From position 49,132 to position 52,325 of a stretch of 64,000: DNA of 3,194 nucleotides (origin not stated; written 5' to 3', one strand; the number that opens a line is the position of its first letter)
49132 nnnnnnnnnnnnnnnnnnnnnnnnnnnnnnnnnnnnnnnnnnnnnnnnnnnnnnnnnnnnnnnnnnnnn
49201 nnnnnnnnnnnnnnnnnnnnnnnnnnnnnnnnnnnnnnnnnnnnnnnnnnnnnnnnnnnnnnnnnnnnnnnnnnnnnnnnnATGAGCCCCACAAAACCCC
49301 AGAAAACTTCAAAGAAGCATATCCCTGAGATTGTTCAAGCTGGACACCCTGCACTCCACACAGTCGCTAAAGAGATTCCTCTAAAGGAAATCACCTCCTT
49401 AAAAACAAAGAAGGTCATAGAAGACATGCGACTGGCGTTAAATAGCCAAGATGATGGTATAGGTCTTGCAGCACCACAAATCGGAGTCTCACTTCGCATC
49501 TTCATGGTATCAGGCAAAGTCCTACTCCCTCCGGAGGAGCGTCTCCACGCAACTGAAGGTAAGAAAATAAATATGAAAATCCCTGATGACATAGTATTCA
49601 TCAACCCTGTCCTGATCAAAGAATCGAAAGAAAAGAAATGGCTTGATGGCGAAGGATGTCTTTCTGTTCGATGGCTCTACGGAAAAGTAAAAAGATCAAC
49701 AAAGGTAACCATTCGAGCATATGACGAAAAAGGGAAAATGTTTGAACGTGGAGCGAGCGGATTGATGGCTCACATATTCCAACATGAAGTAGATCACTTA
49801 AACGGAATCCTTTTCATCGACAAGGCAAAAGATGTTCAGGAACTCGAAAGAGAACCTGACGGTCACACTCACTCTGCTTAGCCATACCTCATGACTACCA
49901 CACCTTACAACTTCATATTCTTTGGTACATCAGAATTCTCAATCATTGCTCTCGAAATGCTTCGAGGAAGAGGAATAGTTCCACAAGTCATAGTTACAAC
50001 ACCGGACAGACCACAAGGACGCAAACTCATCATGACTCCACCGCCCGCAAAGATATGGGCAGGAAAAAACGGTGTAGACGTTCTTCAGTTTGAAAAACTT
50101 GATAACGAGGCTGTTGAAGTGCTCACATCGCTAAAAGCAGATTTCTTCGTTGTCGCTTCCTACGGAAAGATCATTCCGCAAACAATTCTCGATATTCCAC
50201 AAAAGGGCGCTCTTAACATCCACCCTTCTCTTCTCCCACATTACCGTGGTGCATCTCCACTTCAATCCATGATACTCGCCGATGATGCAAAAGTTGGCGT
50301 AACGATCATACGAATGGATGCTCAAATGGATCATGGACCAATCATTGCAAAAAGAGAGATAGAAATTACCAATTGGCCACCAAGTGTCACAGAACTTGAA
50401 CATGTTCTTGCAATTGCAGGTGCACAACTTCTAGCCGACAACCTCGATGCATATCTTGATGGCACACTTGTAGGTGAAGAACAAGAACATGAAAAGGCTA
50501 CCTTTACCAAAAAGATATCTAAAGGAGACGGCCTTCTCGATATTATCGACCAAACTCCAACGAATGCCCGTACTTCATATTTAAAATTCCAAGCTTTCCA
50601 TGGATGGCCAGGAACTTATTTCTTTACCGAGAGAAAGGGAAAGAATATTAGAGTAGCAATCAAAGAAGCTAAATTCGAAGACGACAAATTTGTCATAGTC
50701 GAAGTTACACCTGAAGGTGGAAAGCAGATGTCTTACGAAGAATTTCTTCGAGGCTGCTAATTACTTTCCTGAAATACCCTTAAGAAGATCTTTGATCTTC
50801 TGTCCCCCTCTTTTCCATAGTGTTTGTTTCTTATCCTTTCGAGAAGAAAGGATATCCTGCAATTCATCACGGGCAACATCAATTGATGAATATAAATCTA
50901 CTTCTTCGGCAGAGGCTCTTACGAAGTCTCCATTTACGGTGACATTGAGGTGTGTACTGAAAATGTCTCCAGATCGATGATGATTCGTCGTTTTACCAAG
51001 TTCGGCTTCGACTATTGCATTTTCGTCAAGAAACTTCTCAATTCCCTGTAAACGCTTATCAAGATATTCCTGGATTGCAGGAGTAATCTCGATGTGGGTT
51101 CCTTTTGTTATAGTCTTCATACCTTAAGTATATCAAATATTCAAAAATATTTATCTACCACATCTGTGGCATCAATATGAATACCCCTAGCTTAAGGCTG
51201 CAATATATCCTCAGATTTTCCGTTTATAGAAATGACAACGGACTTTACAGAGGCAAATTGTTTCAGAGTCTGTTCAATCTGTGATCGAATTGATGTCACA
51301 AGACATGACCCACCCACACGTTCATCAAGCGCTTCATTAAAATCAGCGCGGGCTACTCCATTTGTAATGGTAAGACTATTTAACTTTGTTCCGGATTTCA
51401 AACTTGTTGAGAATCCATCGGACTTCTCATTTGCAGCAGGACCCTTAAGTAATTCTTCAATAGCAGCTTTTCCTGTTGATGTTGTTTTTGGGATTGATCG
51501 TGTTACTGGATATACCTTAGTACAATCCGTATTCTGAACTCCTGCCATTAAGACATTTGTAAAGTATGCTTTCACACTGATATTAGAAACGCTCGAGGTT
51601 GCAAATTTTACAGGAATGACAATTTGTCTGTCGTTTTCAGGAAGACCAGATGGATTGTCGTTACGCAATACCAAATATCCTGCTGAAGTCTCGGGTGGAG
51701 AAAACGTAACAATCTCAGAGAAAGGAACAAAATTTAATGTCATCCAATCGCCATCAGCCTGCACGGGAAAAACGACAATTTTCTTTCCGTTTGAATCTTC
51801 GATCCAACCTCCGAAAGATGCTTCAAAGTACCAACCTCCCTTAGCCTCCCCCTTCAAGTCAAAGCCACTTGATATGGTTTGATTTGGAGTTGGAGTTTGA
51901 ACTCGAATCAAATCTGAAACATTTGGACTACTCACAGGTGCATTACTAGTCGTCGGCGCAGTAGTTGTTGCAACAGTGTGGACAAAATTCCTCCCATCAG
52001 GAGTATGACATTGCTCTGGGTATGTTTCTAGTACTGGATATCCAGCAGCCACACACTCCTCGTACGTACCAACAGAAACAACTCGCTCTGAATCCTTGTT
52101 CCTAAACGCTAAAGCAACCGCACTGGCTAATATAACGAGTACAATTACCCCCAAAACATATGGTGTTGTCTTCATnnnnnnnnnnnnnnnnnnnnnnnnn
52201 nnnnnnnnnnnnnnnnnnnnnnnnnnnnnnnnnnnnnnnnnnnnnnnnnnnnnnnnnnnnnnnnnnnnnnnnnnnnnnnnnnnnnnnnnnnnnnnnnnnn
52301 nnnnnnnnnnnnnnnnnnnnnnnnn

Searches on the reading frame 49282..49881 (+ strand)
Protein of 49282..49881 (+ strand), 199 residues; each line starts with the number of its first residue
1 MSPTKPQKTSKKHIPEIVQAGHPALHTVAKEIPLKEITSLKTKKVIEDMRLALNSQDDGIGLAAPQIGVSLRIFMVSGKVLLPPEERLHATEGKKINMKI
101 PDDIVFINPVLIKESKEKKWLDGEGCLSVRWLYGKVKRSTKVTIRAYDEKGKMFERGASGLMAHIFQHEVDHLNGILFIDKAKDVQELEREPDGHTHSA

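Call 95: search_protein_families(library=pfam, proteins=[window:49282-49881:+], max_evalue=0.00001)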
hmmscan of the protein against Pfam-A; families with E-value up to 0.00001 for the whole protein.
window:49282-49881:+ (199 aa): 1 family
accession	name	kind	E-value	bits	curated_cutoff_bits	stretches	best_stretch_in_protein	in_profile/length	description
PF01327.26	Pep_deformylase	-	3.5e-43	147.3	22.8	1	16-186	3-154/156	Polypeptide deformylase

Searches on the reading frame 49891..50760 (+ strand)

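Call 96: search_protein_families(library=pfam, proteins=[window:49891-50760:+], max_evalue=0.00001)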
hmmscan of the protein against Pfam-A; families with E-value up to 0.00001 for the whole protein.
window:49891-50760:+ (289 aa): 1 family
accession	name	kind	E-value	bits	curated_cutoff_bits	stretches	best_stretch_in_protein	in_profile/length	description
PF00551.24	Formyl_trans_N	-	1.6e-32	113.2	26.1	1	21-181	18-177/181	Formyl transferase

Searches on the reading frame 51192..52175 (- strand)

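Call 96: search_protein_families(library=pfam, proteins=[window:51192-52175:-], max_evalue=0.00001)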
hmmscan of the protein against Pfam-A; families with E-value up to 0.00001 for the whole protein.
window:51192-52175:- (327 aa): 2 families
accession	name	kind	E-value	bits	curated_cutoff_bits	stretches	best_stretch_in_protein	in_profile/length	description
PF10646.14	Germane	-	1.6e-17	64.6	23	1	216-321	10-115/117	Sporulation and spore germination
PF10648.15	Gmad2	-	1.5e-11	44.9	25.7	1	90-176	2-83/86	Immunoglobulin-like domain of bacterial spore germination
